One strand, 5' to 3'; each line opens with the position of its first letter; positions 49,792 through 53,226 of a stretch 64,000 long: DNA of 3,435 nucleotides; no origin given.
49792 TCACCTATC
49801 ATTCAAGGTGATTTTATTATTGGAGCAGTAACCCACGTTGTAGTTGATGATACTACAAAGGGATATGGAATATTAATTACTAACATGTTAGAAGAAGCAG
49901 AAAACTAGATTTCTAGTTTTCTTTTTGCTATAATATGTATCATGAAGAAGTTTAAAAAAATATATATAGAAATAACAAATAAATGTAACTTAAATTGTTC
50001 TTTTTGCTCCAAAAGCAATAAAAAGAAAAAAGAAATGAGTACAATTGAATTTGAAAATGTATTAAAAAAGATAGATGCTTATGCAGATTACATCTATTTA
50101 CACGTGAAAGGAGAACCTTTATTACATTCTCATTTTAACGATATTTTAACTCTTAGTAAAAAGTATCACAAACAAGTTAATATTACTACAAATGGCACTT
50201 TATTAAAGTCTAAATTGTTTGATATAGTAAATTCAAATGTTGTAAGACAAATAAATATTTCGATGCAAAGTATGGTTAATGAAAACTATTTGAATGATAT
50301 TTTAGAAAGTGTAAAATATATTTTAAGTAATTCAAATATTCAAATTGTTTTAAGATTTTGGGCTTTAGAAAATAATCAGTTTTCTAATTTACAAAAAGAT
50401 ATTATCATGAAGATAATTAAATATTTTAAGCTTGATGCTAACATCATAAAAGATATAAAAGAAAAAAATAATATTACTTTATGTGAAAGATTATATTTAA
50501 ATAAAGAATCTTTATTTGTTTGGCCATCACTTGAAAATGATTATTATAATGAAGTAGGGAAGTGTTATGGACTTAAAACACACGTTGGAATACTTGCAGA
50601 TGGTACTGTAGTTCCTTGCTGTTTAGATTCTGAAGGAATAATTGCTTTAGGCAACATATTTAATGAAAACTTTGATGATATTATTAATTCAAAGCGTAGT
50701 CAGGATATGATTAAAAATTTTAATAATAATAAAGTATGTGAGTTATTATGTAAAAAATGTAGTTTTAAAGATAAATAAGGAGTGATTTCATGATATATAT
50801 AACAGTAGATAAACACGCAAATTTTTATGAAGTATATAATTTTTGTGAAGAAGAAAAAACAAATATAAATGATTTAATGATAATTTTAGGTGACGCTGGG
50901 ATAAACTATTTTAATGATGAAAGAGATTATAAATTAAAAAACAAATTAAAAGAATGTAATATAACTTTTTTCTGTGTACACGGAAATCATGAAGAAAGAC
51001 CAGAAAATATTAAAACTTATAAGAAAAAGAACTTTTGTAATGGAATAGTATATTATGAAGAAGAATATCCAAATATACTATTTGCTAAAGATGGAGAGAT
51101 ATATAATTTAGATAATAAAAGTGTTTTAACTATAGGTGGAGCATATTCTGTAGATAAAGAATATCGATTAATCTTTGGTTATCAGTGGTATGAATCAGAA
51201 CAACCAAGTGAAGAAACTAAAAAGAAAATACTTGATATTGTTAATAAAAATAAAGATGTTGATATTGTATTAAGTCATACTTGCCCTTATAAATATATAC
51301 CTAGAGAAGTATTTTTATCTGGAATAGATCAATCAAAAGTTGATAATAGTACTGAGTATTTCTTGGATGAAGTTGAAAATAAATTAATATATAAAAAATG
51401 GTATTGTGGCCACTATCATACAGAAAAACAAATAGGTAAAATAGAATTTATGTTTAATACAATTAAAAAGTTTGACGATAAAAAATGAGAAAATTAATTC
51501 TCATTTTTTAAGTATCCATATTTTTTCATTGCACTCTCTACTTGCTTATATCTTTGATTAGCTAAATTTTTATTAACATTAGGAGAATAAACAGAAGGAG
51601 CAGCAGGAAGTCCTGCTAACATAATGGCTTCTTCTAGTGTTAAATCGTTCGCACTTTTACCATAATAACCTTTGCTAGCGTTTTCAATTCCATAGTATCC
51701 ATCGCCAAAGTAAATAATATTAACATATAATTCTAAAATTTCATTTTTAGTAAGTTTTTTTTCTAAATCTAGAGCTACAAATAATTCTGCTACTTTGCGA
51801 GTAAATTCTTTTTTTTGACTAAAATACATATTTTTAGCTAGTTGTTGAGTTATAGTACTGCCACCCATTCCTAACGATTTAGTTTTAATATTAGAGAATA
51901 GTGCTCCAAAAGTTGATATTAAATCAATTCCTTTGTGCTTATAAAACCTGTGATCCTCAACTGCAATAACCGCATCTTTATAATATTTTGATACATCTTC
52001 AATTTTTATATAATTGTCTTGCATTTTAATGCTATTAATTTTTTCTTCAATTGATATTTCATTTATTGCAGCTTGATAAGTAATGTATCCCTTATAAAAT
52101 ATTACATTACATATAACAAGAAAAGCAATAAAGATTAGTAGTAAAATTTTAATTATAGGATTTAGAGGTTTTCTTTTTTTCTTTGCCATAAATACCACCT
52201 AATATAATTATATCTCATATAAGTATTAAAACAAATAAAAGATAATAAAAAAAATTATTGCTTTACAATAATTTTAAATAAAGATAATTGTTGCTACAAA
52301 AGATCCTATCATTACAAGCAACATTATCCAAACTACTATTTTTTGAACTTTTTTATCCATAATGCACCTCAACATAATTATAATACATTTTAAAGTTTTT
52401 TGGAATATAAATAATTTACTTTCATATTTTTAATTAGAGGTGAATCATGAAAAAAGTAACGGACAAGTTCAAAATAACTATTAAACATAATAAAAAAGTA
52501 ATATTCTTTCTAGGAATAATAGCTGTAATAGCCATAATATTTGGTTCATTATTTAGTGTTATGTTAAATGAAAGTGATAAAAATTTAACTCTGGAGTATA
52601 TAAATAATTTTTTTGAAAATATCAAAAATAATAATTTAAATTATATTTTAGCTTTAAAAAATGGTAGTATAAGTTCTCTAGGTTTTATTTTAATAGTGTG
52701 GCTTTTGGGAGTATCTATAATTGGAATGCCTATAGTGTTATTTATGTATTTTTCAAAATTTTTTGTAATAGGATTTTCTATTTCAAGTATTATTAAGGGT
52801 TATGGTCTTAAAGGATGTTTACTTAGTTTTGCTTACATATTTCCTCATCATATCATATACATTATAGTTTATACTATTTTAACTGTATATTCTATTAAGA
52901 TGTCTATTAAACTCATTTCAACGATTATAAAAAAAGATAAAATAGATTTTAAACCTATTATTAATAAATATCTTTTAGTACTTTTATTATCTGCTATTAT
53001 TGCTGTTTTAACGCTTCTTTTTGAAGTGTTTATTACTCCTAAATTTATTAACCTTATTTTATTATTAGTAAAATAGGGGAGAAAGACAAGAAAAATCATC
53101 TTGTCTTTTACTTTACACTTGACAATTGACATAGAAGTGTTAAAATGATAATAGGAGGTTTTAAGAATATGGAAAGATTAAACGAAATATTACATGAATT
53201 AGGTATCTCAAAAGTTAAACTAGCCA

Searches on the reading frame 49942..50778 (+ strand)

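Call 50: search_protein_families(library=pfam, proteins=[window:49942-50778:+], max_evalue=0.0001)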
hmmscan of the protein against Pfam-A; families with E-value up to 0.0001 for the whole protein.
window:49942-50778:+ (278 aa): 2 families
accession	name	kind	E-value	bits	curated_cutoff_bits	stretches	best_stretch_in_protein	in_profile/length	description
PF04055.27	Radical_SAM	-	5.3e-14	53.2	29.5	1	9-118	1-118/166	Radical SAM superfamily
PF13186.11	SPASM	-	1.3e-12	48.3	21.5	1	208-273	1-66/67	Iron-sulfur cluster-binding domain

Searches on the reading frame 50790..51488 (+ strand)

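Call 50: search_protein_families(library=pfam, proteins=[window:50790-51488:+], max_evalue=0.0001)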
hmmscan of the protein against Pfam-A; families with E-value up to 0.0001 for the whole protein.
window:50790-51488:+ (232 aa): 1 family
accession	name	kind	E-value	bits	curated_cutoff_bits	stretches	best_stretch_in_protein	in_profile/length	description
PF00149.33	Metallophos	-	1.5e-10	42.3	21.5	1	8-211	9-190/191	Calcineurin-like phosphoesterase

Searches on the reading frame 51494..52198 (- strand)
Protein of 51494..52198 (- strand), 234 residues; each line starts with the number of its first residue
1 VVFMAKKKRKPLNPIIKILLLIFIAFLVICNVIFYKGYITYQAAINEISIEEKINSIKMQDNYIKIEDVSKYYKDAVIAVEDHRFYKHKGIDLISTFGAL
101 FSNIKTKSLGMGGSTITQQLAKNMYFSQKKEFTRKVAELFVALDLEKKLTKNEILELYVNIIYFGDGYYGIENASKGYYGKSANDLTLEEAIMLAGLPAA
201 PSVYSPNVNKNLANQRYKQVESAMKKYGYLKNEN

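Call 59: search_protein_families(library=pfam, proteins=[window:51494-52198:-], max_evalue=0.0001)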
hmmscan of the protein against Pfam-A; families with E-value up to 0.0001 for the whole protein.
window:51494-52198:- (234 aa): 1 family
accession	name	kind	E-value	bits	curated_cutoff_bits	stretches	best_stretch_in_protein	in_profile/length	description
PF00912.28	Transgly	-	1.7e-61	207.2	27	1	58-224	11-177/178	Transglycosylase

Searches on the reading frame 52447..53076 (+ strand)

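Call 59: search_protein_families(library=pfam, proteins=[window:52447-53076:+], max_evalue=0.0001)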
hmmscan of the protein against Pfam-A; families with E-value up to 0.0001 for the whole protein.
window:52447-53076:+ (209 aa): 1 family
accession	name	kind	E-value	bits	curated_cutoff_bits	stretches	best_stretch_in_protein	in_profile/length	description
PF01944.22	SpoIIM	-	1.5e-18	67.7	26.9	1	25-198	4-163/163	Stage II sporulation protein M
